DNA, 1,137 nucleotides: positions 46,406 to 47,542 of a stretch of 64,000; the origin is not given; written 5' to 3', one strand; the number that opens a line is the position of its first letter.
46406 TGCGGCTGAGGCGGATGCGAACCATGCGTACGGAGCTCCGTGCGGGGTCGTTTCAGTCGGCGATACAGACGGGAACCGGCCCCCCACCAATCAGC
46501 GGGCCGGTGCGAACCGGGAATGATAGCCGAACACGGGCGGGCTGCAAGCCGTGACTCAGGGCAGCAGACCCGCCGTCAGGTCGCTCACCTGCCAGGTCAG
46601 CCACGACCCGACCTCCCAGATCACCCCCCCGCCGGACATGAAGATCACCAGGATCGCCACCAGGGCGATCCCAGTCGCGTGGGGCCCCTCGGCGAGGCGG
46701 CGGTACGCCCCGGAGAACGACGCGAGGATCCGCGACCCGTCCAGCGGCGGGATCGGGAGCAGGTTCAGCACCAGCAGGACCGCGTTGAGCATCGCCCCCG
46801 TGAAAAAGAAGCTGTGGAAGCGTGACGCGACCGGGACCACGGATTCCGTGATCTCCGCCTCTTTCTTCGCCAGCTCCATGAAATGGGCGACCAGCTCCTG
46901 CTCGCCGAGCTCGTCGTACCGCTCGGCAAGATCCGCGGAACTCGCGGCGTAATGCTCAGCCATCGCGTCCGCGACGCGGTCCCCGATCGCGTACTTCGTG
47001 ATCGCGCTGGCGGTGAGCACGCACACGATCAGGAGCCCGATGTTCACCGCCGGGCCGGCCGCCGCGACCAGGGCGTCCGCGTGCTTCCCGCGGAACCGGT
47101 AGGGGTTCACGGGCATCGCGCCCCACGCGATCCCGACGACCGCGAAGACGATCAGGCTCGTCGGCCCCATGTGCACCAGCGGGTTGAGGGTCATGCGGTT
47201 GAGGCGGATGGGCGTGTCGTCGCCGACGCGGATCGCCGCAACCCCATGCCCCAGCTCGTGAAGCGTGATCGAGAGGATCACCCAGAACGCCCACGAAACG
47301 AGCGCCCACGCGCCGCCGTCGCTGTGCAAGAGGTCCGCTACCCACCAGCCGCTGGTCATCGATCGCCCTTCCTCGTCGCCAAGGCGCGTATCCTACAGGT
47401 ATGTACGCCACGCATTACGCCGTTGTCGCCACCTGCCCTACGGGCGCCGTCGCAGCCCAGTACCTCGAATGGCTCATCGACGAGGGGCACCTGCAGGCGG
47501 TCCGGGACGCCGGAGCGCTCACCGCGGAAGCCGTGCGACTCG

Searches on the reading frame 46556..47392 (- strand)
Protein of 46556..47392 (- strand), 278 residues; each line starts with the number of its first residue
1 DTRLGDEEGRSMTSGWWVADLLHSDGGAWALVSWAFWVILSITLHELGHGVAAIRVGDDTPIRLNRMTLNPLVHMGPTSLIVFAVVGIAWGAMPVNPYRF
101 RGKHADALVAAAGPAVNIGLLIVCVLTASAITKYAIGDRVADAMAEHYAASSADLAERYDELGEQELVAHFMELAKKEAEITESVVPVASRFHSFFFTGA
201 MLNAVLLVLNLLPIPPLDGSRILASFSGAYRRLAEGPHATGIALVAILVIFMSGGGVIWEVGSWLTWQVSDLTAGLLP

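Call 35: search_protein_families(library=ncbifam, proteins=[window:46556-47392:-], max_evalue=0.01)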
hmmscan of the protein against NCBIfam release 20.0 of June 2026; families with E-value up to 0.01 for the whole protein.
window:46556-47392:- (278 aa): 2 families
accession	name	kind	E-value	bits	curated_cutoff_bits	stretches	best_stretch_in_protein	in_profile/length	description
TIGR00054.1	TIGR00054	equivalog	8.9e-05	21.5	147.55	1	194-226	347-379/421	RIP metalloprotease RseP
NF041824.1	daptide_HExxH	equivalog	0.0014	17.8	300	0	20-57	149-186/379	daptide biosynthesis intramembrane metalloprotease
